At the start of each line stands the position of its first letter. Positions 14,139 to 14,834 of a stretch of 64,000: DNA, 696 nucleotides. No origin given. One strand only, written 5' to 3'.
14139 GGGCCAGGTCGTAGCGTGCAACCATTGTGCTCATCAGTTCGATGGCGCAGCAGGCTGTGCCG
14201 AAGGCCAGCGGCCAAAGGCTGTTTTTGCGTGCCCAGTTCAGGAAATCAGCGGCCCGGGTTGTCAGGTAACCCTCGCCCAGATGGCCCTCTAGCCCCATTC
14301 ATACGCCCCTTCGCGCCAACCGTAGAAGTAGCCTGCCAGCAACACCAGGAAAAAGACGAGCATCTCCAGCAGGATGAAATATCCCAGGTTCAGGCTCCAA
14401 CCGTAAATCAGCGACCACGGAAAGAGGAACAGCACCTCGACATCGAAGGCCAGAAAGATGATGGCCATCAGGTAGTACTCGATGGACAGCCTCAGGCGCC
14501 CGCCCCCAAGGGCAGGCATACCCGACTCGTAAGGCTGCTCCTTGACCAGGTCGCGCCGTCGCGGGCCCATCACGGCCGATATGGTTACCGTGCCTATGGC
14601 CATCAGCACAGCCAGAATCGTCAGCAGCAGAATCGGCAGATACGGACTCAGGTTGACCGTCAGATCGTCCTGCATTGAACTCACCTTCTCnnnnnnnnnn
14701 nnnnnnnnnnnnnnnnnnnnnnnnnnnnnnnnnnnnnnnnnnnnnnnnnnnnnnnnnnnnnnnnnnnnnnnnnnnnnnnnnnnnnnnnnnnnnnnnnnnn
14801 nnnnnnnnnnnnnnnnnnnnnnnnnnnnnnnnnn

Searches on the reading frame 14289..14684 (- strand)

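Call 3: search_protein_families(library=pfam, proteins=[window:14289-14684:-], max_evalue=0.1)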
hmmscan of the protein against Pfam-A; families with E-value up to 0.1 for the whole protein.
window:14289-14684:- (131 aa): 1 family
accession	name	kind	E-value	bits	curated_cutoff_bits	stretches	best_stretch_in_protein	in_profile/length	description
PF00507.24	Oxidored_q4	-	2.3e-28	98.7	23.3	1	31-130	3-99/99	NADH-ubiquinone/plastoquinone oxidoreductase, chain 3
